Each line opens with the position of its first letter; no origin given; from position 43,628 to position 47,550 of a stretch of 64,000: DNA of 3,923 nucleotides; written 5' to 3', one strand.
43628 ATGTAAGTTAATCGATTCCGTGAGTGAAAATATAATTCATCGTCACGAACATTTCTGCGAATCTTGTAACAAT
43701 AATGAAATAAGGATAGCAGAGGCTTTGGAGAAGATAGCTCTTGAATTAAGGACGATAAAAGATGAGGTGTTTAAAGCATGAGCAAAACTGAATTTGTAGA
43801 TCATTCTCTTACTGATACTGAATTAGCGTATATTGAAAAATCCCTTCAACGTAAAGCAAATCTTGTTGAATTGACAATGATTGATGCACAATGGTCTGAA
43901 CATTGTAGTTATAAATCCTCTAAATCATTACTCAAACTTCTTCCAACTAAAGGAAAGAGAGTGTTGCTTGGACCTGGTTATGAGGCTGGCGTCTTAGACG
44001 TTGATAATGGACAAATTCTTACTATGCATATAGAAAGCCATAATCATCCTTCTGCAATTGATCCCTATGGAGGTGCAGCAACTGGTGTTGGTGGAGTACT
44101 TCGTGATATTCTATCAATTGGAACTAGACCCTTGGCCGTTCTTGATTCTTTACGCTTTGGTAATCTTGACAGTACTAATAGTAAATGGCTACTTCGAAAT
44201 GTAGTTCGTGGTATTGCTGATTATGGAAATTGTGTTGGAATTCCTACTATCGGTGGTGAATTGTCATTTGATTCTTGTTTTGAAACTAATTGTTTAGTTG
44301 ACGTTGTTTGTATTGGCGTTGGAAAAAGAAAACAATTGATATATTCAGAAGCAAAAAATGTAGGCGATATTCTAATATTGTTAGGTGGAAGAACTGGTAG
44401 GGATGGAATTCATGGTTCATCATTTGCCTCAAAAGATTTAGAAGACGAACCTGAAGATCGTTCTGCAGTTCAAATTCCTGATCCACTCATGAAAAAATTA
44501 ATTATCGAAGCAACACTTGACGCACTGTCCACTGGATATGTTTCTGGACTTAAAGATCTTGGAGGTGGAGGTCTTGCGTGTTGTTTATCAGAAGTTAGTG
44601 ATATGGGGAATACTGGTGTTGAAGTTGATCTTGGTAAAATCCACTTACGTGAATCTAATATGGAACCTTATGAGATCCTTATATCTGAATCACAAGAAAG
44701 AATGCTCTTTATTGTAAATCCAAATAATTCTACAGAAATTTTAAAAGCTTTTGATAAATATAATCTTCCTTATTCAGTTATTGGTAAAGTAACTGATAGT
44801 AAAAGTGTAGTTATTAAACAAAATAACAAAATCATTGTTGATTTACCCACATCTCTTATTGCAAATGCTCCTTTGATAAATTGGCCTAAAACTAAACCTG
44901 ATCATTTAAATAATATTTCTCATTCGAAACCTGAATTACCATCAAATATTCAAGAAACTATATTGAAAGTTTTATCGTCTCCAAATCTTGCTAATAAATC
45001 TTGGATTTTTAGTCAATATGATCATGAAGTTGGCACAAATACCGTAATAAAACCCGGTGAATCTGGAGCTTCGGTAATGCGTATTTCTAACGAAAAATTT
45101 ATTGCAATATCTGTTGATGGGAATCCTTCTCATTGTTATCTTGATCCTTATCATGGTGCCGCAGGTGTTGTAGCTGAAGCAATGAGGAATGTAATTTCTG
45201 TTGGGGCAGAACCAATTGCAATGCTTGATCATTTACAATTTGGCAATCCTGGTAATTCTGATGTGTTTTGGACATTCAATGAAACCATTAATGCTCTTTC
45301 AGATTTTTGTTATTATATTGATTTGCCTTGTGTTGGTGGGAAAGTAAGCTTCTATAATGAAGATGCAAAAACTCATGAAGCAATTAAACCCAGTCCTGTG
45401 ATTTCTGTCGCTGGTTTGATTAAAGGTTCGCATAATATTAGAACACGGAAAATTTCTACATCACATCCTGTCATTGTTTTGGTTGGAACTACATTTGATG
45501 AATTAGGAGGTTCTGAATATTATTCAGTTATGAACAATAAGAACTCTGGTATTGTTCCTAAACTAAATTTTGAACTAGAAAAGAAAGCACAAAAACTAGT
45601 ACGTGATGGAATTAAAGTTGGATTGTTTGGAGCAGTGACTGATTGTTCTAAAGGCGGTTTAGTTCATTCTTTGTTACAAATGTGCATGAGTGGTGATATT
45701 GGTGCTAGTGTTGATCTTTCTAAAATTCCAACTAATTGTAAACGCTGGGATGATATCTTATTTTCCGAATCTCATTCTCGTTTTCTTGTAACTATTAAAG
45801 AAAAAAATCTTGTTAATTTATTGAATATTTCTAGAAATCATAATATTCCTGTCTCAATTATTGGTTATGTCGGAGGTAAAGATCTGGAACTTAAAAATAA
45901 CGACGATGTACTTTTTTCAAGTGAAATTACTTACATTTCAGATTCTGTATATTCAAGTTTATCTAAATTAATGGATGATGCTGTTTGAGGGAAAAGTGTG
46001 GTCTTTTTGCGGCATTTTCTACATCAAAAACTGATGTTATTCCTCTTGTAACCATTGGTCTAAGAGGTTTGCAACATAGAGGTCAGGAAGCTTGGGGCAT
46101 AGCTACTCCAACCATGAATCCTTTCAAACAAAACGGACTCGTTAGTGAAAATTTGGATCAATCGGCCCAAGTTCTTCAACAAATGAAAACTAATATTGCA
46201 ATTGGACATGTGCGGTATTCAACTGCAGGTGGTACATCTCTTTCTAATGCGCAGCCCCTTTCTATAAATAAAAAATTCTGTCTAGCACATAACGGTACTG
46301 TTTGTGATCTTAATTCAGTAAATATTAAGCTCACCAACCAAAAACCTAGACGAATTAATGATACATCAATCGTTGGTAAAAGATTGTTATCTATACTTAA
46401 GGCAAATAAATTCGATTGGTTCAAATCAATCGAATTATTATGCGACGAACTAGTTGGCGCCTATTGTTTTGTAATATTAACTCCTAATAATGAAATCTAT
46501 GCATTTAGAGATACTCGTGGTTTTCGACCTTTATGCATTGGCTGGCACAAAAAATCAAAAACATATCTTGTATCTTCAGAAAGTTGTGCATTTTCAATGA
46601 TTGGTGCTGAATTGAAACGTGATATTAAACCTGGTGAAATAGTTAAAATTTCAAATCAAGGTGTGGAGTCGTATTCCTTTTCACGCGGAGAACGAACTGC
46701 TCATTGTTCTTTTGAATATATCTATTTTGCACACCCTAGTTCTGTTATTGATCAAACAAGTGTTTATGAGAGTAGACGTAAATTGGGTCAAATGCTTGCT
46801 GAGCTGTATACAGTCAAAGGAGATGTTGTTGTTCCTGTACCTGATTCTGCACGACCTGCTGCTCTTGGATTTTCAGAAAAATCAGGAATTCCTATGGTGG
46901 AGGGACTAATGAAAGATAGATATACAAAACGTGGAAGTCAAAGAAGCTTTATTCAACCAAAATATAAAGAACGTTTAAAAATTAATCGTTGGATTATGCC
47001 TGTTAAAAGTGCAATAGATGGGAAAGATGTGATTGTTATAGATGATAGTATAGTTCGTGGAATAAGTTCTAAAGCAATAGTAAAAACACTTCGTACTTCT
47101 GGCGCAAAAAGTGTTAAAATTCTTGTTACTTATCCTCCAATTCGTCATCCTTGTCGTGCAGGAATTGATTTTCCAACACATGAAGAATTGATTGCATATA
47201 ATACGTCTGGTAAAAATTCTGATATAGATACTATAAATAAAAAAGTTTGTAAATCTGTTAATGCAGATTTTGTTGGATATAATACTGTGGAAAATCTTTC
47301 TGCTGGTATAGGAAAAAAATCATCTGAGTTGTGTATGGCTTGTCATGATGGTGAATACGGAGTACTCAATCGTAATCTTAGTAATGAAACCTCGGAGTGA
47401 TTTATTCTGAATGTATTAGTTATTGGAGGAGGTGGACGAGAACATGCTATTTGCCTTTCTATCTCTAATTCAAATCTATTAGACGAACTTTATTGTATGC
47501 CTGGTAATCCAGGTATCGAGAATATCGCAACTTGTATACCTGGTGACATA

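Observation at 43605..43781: Hidden 58-codon double-CxxC ORF translationally coupled between purQ and purL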

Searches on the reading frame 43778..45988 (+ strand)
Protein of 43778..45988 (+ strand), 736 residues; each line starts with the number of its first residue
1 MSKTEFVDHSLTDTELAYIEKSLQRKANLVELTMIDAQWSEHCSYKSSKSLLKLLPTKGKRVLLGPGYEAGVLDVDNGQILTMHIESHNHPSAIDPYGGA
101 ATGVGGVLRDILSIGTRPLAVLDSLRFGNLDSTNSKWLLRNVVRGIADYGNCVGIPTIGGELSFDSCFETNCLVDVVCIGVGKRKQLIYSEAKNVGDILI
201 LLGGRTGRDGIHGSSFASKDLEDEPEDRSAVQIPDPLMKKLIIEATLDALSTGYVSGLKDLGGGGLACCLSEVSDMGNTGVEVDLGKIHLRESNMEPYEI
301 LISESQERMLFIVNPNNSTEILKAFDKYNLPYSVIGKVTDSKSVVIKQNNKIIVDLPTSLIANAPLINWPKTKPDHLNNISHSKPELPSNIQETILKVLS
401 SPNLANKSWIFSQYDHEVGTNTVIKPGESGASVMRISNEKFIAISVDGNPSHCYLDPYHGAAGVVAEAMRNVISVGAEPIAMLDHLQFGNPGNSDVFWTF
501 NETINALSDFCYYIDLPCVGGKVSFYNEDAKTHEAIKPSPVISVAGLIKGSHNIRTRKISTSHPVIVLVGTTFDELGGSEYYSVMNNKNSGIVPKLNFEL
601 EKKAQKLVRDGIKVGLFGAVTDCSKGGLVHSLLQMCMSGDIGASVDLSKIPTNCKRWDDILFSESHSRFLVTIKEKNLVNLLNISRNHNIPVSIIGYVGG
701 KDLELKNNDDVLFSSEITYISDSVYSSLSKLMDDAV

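Call 3: search_protein_families(library=pfam, proteins=[window:43778-45988:+], max_evalue=1)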
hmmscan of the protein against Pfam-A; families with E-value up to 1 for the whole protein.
window:43778-45988:+ (736 aa): 3 families
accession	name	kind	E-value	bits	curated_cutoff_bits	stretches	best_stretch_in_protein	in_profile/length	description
PF02769.27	AIRS_C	-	1.1e-57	195.1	23.1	2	195-345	2-152/156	AIR synthase related protein, C-terminal domain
PF00586.29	AIRS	-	1.3e-47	161.3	24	2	69-181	3-111/112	AIR synthase related protein, N-terminal domain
PF18072.6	FGAR-AT_linker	-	2.7e-11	44.2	26.6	1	9-46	10-50/50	Formylglycinamide ribonucleotide amidotransferase linker domain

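Call 4: search_protein_families(library=ncbifam, proteins=[window:43778-45988:+], max_evalue=1)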
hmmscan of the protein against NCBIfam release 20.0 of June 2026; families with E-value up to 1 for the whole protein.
window:43778-45988:+ (736 aa): 17 families
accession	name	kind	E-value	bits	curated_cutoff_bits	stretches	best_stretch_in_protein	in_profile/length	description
TIGR01736.1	FGAM_synth_II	equivalog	2.1e-266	885.8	525.75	1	11-732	1-718/718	phosphoribosylformylglycinamidine synthase subunit PurL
NF002290.1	PRK01213.1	equivalog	6e-264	877.6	648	1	11-732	1-723/723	phosphoribosylformylglycinamidine synthase subunit PurL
NF010690.0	PRK14090.1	equivalog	1.3e-130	436.6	1047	2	17-555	5-507/601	phosphoribosylformylglycinamidine synthase subunit PurL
NF003672.0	PRK05297.1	equivalog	2.9e-55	187.4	783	1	81-722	287-980/1290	phosphoribosylformylglycinamidine synthase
TIGR01857.1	FGAM-synthase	equivalog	1.5e-50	171.8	1057.05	2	74-478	307-731/1239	phosphoribosylformylglycinamidine synthase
TIGR01735.1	FGAM_synt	equivalog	2.1e-41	141.4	1123.05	1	80-722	288-996/1307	phosphoribosylformylglycinamidine synthase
TIGR03267.1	methan_mark_2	hypoth_equivalog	1.3e-29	103.3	365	2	59-356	36-315/323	methanogenesis marker 2 protein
TIGR01739.1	tegu_FGAM_synt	hypoth_equivalog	4.3e-18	64.7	716.1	2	454-715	609-870/1206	herpesvirus tegument protein/v-FGAM-synthase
TIGR04049.1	AIR_rel_sll0787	hypoth_equivalog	1.2e-15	57.4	321.3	2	66-351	42-303/318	sll0787 family AIR synthase-like protein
TIGR01379.1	thiL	equivalog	9.7e-15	54.3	184.15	2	58-351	15-308/320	thiamine-phosphate kinase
TIGR00878.1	purM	equivalog_domain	3.1e-11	43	236.35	2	107-338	85-329/332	phosphoribosylformylglycinamidine cyclo-ligase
TIGR02124.1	hypE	equivalog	5.9e-09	35.3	251.6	1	103-348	69-312/332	hydrogenase expression/formation protein HypE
TIGR00476.1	selD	equivalog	9.5e-09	34.9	125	1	62-293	40-256/311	selenide, water dikinase SelD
NF004351.0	PRK05731.1-4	equivalog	2.7e-08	33.3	324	1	58-348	29-307/321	thiamine-phosphate kinase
NF004353.0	PRK05731.2-2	equivalog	3e-08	33.1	301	1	86-352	41-291/311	thiamine-phosphate kinase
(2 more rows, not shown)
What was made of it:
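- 43778..45988 (+): purL (smPurL, 736 aa). Its ATG overlaps the small ORF's TGA. NCBIfam TIGR01736 E=2e-266 (call 4).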

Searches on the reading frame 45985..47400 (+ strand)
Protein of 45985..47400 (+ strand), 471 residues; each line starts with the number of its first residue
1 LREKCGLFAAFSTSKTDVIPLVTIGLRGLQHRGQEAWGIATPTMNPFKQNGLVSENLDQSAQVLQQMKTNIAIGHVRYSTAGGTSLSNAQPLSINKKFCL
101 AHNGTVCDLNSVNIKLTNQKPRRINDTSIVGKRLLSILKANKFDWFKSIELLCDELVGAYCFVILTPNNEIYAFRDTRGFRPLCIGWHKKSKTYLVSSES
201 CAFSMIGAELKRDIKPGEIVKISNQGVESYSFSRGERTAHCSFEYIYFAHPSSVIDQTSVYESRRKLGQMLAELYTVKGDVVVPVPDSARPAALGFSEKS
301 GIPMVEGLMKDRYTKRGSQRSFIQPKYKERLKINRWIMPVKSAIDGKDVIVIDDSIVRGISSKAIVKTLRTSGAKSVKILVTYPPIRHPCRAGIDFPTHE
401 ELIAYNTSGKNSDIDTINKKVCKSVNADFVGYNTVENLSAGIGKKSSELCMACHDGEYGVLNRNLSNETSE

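Call 3: search_protein_families(library=pfam, proteins=[window:45985-47400:+], max_evalue=1)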
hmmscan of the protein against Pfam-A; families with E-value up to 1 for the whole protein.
window:45985-47400:+ (471 aa): 5 families
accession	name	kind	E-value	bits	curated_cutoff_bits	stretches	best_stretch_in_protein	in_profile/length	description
PF13537.11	GATase_7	-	1.3e-10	41.8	25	1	85-203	9-121/123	Glutamine amidotransferase domain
PF13522.11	GATase_6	-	7.2e-10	39.4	27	1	67-199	8-130/130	Glutamine amidotransferase domain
PF00156.33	Pribosyltran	-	2.7e-06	27.2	26.3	1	263-383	15-124/158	Phosphoribosyl transferase domain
PF13230.11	GATase_4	-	7.5e-05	22.2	23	1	23-110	16-115/272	Glutamine amidotransferases class-II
PF00310.26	GATase_2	-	0.021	14.1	19.9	1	65-111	199-240/420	Glutamine amidotransferases class-II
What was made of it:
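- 45985..47400 (+): purF (amidophosphoribosyltransferase), with a TTG start overlapping the purL stop (TTGA). Pfam GATase_7/GATase_6/Pribosyltran (call 3).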
